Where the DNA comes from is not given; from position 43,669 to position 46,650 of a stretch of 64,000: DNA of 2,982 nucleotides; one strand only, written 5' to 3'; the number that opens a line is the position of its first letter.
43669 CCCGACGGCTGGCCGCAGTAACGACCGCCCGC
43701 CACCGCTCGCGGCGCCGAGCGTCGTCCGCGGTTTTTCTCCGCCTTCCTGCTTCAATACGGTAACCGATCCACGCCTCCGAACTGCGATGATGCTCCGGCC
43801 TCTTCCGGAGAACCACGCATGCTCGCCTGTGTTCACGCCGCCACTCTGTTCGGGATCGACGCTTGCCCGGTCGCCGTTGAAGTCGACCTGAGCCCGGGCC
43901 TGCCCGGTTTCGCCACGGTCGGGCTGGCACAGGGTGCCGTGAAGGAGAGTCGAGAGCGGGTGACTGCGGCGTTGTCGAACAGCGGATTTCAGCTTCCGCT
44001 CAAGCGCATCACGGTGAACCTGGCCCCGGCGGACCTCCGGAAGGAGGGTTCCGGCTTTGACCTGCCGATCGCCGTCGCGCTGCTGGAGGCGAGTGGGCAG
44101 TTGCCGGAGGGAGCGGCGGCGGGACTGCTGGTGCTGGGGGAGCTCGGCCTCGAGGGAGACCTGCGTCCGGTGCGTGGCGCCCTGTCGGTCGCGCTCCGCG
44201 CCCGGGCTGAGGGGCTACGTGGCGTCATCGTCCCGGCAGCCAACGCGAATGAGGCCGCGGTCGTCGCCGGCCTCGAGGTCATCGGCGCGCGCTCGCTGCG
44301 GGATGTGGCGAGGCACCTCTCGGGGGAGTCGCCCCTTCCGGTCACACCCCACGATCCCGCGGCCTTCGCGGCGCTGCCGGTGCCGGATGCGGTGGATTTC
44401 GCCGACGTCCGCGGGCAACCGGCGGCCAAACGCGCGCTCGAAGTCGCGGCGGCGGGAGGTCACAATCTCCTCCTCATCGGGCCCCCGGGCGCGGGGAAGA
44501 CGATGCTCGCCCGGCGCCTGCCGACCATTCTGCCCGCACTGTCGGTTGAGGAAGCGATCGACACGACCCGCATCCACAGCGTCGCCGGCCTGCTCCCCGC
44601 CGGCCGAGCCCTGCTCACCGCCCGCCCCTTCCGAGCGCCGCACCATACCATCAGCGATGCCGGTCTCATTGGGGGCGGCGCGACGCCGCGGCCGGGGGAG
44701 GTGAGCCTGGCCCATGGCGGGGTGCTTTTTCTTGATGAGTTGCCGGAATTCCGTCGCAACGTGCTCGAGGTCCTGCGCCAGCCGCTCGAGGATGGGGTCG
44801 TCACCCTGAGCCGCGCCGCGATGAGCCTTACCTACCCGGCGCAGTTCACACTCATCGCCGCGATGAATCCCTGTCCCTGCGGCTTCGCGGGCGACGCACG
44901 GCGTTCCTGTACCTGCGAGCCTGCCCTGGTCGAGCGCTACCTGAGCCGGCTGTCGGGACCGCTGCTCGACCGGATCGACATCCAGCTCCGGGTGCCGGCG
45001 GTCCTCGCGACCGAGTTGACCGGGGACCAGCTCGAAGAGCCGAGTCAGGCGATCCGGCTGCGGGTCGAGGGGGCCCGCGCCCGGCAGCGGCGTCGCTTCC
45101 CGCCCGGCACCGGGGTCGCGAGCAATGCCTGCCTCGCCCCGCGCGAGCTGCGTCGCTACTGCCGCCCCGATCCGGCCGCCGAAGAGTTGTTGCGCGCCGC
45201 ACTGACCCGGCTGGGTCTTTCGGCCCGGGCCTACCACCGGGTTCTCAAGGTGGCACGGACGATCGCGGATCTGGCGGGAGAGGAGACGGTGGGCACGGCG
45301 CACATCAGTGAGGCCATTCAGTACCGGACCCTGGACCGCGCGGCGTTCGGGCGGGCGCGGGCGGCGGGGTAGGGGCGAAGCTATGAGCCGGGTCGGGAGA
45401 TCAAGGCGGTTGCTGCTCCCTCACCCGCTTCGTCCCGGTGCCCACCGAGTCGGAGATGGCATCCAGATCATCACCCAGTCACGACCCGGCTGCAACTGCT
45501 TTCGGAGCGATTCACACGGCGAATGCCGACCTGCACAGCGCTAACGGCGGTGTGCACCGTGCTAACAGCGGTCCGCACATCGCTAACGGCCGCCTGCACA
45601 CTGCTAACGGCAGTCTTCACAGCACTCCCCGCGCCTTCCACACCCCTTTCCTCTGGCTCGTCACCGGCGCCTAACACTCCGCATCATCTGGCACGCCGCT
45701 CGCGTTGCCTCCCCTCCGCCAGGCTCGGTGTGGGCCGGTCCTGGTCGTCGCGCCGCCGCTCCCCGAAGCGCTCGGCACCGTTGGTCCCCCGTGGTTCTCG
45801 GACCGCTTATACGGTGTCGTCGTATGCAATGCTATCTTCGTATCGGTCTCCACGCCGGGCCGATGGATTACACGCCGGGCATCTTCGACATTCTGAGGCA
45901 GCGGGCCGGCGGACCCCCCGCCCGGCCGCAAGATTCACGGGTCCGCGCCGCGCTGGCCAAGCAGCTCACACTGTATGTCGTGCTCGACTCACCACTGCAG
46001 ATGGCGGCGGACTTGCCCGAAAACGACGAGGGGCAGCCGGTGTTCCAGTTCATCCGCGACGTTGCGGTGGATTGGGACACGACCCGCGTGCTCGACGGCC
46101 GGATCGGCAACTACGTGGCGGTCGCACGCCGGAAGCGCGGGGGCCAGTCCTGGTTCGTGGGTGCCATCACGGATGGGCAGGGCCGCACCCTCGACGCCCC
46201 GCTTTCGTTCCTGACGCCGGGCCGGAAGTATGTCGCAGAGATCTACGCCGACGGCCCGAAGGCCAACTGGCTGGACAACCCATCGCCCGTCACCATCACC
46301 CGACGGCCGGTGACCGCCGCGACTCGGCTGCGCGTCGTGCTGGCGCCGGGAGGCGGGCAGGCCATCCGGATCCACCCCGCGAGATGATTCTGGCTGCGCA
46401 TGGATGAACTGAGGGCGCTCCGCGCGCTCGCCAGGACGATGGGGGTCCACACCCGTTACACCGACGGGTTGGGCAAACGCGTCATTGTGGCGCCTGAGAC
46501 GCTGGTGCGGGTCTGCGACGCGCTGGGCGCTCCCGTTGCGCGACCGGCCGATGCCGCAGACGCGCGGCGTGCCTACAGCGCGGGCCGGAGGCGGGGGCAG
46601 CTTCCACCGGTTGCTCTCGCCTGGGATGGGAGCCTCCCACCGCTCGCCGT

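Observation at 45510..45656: Seven tandem 21-bp repeats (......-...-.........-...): iteron/centromere-like array, or a heptad-repeat micro-ORF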

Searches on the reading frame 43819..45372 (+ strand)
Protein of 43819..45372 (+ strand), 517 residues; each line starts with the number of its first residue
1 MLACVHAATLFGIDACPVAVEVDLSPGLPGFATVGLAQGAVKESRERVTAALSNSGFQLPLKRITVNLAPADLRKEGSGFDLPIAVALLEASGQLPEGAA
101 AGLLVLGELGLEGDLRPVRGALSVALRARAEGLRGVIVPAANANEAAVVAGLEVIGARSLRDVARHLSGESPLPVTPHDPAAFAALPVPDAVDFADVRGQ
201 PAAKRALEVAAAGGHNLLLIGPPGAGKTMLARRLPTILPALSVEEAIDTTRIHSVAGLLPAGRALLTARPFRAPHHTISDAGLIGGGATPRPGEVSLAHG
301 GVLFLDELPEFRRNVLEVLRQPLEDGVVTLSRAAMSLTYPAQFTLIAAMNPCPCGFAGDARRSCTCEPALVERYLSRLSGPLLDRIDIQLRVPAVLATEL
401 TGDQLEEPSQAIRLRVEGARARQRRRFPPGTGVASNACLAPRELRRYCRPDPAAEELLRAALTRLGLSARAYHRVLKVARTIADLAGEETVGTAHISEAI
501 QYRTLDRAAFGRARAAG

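Call 4: search_protein_families(library=pfam, proteins=[window:43819-45372:+], max_evalue=1)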
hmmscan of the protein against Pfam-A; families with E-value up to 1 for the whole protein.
window:43819-45372:+ (517 aa): 25 families
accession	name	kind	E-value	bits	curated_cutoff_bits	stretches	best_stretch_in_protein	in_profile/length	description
PF01078.27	Mg_chelatase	-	1.4e-94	315.8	20.3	1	193-397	1-204/207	Magnesium chelatase, subunit ChlI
PF13541.12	ChlI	-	1.1e-44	151.7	27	1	20-142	1-121/121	Subunit ChlI of Mg-chelatase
PF13335.12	Mg_chelatase_C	-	2.4e-32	111.8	26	1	407-503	2-94/94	Magnesium chelatase, subunit ChlI C-terminal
PF07728.20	AAA_5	-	2.4e-10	41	22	1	216-353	1-125/139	AAA domain (dynein-related subfamily)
PF00493.29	MCM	-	5.1e-08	32.7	23.3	1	291-357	113-179/224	MCM P-loop domain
PF00158.32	Sigma54_activat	-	1.8e-05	24.9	20.2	1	286-350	80-142/168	Sigma-54 interaction domain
PF05496.18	RuvB_N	-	0.00011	22.4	27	2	216-232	35-51/159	Holliday junction DNA helicase RuvB P-loop domain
PF13191.12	AAA_16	-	0.00013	22.9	32.6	1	205-239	14-49/167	AAA ATPase domain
PF13401.12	AAA_22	-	0.0005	20.8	27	1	216-239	7-30/130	AAA domain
PF00004.35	AAA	-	0.0026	18.6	21.2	1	217-234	1-18/131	ATPase family associated with various cellular activities (AAA)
PF07724.20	AAA_2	-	0.0042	17.6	27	1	216-331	5-107/166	AAA domain (Cdc48 subfamily)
PF13671.12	AAA_33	-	0.005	17.6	27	1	217-241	2-26/143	AAA domain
PF20720.3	nSTAND3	-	0.0096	16.1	27.2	1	204-234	8-37/155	Novel STAND NTPase 3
PF20030.5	bpMoxR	-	0.01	15.4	27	1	207-238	24-55/205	MoxR domain in the MoxR-vWA-beta-propeller ternary systems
PF14532.12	Sigma54_activ_2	-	0.012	16.3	25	1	204-234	11-41/138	Sigma-54 interaction domain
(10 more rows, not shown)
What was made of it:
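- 43819..45372 (+): Intact comM/yifB (Mg-chelatase-like AAA ATPase). It is the last gene of the conserved backbone on the left. Pfam (call 4).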

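Call 9: find_encoding_contigs(protein=window:43819-45372:+, flank=6000, max_places=6)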
Protein window:43819-45372:+ (517 aa): 4 contigs read that carry it; 4 places shown.
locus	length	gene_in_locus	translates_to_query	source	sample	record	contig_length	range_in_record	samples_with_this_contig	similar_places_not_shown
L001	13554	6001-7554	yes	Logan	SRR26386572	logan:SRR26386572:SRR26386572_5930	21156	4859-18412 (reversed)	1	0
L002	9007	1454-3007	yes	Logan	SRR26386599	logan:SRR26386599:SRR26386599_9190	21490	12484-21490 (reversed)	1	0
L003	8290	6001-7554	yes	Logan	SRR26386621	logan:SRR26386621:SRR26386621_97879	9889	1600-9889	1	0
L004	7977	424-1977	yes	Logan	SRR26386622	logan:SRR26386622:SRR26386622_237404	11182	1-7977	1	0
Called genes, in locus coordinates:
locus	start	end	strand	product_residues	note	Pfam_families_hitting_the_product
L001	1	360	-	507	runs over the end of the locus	PF02321:OEP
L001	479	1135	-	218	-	-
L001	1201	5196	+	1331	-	PF00512:HisKA (weak), PF02518:HATPase_c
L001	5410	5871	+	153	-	-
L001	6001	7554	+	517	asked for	PF13541:ChlI, PF01078:Mg_chelatase, PF00158:Sigma54_activat (faint), PF07728:AAA_5, PF00493:MCM (weak), PF13335:Mg_chelatase_C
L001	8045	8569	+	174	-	PF14509:GH97_C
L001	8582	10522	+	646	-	PF21226:MalQ_N, PF02446:Glyco_hydro_77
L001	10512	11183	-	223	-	-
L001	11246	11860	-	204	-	PF00248:Aldo_ket_red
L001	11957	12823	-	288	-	PF03824:NicO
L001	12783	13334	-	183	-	PF02308:MgtC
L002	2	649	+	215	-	?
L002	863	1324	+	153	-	-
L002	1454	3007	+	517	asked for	PF13541:ChlI, PF01078:Mg_chelatase, PF00158:Sigma54_activat (faint), PF07728:AAA_5, PF00493:MCM (weak), PF13335:Mg_chelatase_C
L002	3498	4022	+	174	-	PF14509:GH97_C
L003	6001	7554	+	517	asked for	PF13541:ChlI, PF01078:Mg_chelatase, PF00158:Sigma54_activat (faint), PF07728:AAA_5, PF00493:MCM (weak), PF13335:Mg_chelatase_C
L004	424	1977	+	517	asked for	PF13541:ChlI, PF01078:Mg_chelatase, PF00158:Sigma54_activat (faint), PF07728:AAA_5, PF00493:MCM (weak), PF13335:Mg_chelatase_C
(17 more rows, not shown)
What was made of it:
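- Checked: comM is intact at 517 aa (calls 4, 9).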

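Call 14: find_related_loci(query=window:43819-45372:+, collection=genome_contigs, flank=5000)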
Query window:43819-45372:+ (517 aa) in genome_contigs; peptide patterns used: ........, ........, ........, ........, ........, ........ (x = any residue, [..] = any of these).
600 stretches matched a pattern (row limit reached: there are more); 598 encode a relative of the query (tblastn E <= 1e-3); the best 80 are kept; 80 distinct loci.
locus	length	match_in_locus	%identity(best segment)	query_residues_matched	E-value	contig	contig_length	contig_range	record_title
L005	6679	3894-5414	68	1-507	0e+0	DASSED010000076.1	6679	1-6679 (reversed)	MAG TPA_asm: Gemmatimonadales bacterium isolate SMAG_U968 k141_1230367, whole genome shotgun sequence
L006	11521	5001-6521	68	1-507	0e+0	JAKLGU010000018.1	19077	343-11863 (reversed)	MAG: Gemmatimonadetes bacterium isolate RA.bin47 RA.bin47_18, whole genome shotgun sequence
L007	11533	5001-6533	65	1-511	0e+0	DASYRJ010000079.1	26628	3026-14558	MAG TPA_asm: Gemmatimonadales bacterium isolate SMAG_U4508 k141_1361407, whole genome shotgun sequence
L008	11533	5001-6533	63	1-511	0e+0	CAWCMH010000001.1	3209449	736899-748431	MAG: uncultured Gemmatimonadales bacterium isolate MFD05502.bin.1.47 genome assembly, contig: contig_38040, whole genome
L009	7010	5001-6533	55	1-510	0e+0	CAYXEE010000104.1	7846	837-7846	MAG TPA_asm: uncultured Chitinophagaceae bacterium isolate SRP257756_co1_98 genome assembly, contig: NODE_8612_length_78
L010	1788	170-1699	54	1-510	0e+0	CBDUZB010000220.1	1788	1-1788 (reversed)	MAG TPA_asm: uncultured bacterium isolate SRR21487743_metabat2_78 genome assembly, contig: ERZ25748485.67910, whole geno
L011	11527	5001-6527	59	1-510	0e+0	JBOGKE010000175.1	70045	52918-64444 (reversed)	MAG: Terriglobia bacterium isolate TC-S_metawrap_bin.145 k127_3022540, whole genome shotgun sequence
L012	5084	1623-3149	58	1-510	0e+0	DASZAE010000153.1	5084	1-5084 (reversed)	MAG TPA_asm: Terriglobia bacterium isolate SMAG_U6380 k141_877401, whole genome shotgun sequence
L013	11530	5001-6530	56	1-510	0e+0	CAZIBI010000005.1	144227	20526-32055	MAG TPA_asm: uncultured Ignavibacteria bacterium isolate binchicken_co199_86 genome assembly, contig: NODE_143_length_14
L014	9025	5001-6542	60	1-515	0e+0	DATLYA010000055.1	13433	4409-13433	MAG TPA_asm: Candidatus Methylomirabilota bacterium isolate SMAG_U13260 k141_389101, whole genome shotgun sequence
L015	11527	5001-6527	59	1-509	0e+0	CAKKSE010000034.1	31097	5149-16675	Nitrospiria bacterium isolate Hainich-H52-bin057-1 genome assembly, contig: H52-bin057_1_Hain_H52_02um_R2_718_length_310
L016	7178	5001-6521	55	1-507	0e+0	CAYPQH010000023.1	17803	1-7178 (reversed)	MAG TPA_asm: uncultured Nitrospinaceae bacterium isolate SRP128015_co3_424 genome assembly, contig: NODE_3259_length_178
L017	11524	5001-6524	55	1-507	0e+0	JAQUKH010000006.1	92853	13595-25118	MAG: bacterium isolate STD1_102 NODE_483_length_92853_cov_4.698413_Sandtown_D1, whole genome shotgun sequence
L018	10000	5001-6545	55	1-509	0e+0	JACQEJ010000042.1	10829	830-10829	MAG: Deltaproteobacteria bacterium isolate NC_groundwater_1018_Pr1_S-0.65um_46_20 Montesol18_Sp65_coassembly_scaffold_19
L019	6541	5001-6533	55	1-510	0e+0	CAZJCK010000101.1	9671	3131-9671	MAG TPA_asm: uncultured Ignavibacteriales bacterium isolate SRP141376_co4_224 genome assembly, contig: NODE_11589_length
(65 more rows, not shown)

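Call 60: list_cluster_members(proteins=[window:43819-45372:+, window:45863-46387:+, window:43228-43689:+, window:46400-48340:+])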
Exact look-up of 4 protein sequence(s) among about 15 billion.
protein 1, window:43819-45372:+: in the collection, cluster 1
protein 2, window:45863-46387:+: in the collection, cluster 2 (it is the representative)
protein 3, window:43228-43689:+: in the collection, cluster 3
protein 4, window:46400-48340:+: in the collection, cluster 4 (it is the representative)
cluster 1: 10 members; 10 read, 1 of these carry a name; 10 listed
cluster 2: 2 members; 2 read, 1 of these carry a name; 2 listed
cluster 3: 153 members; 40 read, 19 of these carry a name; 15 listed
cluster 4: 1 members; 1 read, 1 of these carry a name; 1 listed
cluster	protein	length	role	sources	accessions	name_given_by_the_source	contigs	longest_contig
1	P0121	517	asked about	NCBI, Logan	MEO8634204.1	MAG: YifB family Mg chelatase-like AAA ATPase [Gemmatimonadales bacterium]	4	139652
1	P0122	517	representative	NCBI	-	-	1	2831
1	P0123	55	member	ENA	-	-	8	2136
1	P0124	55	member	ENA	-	-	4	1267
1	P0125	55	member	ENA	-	-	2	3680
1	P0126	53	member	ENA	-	-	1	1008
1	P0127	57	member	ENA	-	-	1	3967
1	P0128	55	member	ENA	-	-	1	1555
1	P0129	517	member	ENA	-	-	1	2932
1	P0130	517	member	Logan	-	-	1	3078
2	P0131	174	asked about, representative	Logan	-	-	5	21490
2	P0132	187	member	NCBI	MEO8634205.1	MAG: glycoside hydrolase family 97 C-terminal domain-containing protein [Gemmatimonadales ...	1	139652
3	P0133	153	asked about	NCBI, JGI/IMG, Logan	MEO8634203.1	MAG: hypothetical protein ABI587_02895 [Gemmatimonadales bacterium] | hypothetical protein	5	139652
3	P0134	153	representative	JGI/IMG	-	hypothetical protein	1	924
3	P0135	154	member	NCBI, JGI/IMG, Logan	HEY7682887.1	MAG TPA: hypothetical protein VH879_09610 [Gemmatimonadales bacterium] | hypothetical protein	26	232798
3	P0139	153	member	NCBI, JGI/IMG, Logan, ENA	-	hypothetical protein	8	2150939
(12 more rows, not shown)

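Call 61: find_encoding_contigs(protein=P0130, flank=3000, max_places=3)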
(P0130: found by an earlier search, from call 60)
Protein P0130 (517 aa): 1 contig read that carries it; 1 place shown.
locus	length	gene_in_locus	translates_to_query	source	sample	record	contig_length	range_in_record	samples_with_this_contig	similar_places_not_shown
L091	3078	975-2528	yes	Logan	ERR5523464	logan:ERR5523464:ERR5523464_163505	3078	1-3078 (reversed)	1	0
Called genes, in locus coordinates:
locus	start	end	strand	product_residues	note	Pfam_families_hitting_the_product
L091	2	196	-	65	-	?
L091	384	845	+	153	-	-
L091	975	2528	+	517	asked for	PF13541:ChlI, PF01078:Mg_chelatase, PF00158:Sigma54_activat (faint), PF07728:AAA_5, PF00493:MCM (weak), PF13335:Mg_chelatase_C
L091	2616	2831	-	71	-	-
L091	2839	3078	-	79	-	?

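Call 69: find_encoding_contigs(protein=P0139, flank=10000, max_places=3)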
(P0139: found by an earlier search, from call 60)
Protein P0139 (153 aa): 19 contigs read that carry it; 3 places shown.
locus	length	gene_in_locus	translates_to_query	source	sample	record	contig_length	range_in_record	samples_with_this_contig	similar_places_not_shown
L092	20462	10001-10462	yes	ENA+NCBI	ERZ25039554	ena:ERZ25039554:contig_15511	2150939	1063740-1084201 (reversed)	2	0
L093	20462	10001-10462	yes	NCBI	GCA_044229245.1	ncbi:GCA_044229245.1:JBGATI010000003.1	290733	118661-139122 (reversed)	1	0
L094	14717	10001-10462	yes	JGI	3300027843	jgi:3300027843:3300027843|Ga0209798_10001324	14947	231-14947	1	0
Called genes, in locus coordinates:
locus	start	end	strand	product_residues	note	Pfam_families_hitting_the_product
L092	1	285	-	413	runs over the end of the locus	PF12704:MacB_PCD, PF02687:FtsX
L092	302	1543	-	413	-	PF12704:MacB_PCD, PF02687:FtsX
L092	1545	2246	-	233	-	PF02463:SMC_N (weak), PF00005:ABC_tran, PF13304:AAA_21 (faint)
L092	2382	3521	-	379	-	PF25917:BSH_RND, PF25954:Beta-barrel_RND_2 (faint), PF25990:Beta-barrel_YknX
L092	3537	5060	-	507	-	PF02321:OEP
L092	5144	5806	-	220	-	-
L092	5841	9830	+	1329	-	PF00512:HisKA (weak), PF02518:HATPase_c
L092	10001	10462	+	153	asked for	-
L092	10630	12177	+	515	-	PF13541:ChlI, PF01078:Mg_chelatase, PF05496:RuvB_N (faint), PF00158:Sigma54_activat (faint), PF07728:AAA_5, PF00493:MCM (weak), PF13335:Mg_chelatase_C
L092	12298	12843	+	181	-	PF03168:LEA_2 (weak)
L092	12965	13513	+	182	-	-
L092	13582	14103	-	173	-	PF03350:UPF0114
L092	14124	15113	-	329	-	PF01300:Sua5_yciO_yrdC, PF03481:Sua5_C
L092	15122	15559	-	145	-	PF00472:RF-1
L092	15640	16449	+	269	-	PF02540:NAD_synthase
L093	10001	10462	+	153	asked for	-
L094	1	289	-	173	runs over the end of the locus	?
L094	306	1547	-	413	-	PF12704:MacB_PCD, PF02687:FtsX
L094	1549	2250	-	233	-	PF02463:SMC_N (weak), PF00005:ABC_tran, PF13304:AAA_21 (faint)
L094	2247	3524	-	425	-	PF25917:BSH_RND, PF25954:Beta-barrel_RND_2 (faint), PF25990:Beta-barrel_YknX, PF25975:CzcB_C (faint), PF25989:YknX_C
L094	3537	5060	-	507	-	PF02321:OEP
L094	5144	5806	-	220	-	-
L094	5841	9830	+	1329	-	PF00512:HisKA (weak), PF02518:HATPase_c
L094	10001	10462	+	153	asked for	-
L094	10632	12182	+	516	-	PF13541:ChlI, PF01078:Mg_chelatase, PF05496:RuvB_N (faint), PF00158:Sigma54_activat (faint), PF07728:AAA_5 (faint), PF00493:MCM (weak), PF13335:Mg_chelatase_C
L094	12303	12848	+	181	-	PF03168:LEA_2 (weak)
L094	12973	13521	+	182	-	-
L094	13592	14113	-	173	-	PF03350:UPF0114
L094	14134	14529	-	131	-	PF03481:Sua5_C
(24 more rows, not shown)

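Call 90: find_encoding_contigs(protein=P0129, flank=3000, max_places=2)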
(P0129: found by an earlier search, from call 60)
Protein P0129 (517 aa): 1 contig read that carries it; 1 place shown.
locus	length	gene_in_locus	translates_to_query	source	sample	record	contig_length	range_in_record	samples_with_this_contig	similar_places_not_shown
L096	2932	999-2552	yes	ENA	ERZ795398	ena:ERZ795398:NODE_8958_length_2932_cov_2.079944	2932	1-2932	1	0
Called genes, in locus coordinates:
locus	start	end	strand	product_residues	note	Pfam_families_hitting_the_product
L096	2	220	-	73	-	?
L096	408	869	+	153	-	-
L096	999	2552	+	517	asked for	PF13541:ChlI, PF01078:Mg_chelatase, PF00158:Sigma54_activat (faint), PF07728:AAA_5, PF00493:MCM (weak), PF13335:Mg_chelatase_C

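Call 91: find_encoding_contigs(protein=P0122, flank=3000, max_places=2)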
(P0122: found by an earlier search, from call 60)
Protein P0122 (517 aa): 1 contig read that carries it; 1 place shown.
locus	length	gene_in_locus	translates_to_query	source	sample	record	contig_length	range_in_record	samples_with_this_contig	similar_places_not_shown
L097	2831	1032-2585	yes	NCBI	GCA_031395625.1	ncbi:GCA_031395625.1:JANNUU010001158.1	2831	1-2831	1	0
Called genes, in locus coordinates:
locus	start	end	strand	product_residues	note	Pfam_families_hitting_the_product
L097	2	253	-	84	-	?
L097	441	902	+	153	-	-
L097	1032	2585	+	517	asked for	PF13541:ChlI, PF01078:Mg_chelatase, PF00158:Sigma54_activat (faint), PF07728:AAA_5, PF00493:MCM (weak), PF13335:Mg_chelatase_C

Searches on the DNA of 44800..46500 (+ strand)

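Call 5: search_rna_families(source=window, start=44800, end=46500, threshold=evalue, max_evalue=10)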
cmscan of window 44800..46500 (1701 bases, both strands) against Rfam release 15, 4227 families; matches with E-value up to 10: 7.
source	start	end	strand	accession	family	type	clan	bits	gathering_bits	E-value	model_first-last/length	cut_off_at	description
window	45362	45446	-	RF03493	mir-1281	Gene; miRNA;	-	24.1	70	0.37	1-54/54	no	mir-1281 microRNA precursor family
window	45351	45438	+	RF02007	mir-1237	Gene; miRNA;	-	22.5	65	2.5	1-102/102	no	mir-1237 microRNA precursor family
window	45645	45698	-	RF03006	M23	Gene; sRNA;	-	22.4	41.2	0.2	1-53/53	no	M23 RNA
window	45595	45672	-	RF01383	GRIK4_3p_UTR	Gene;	-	20.7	38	0.28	1-94/94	no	GRIK4 3 prime UTR element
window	44941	45020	+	RF01038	mir-1307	Gene; miRNA;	-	18.7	69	3.2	1-90/90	no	mir-1307 microRNA precursor family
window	46169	46192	-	RF01837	toga_FSE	Cis-reg; frameshift_element;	-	16.3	40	8.4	1-29/29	no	togavirus ribosomal frameshift element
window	44918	44987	-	RF02564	naRNA4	Gene; sRNA;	-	16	59.5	7.9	1-77/77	no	Nucleoid-associated noncoding RNA 4 (CssrE)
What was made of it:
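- On Intergenic minisatellite (VNTR-type): No RNA family (call 5).
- On Structured RNA or riboswitch: There are no Rfam hits near gathering scores (call 5).
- There is no Rfam match (call 5).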

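Call 40: search_dna_similar(query=window:45373-45862:+, collection=plasmids, mode=distant, max_evalue=0.01, max_rows=15)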
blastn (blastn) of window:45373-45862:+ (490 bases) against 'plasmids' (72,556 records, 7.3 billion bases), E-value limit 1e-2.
No match.

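Call 41: search_dna_similar(query=window:45373-45862:+, collection=phages, mode=distant, max_evalue=0.01, max_rows=15)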
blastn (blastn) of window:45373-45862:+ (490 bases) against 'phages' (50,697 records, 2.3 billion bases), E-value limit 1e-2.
No match.
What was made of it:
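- There is no similarity to plasmids or phages (calls 40, 41).
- Tried and rejected: Plasmid and phage blastn found no match (calls 40, 41).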
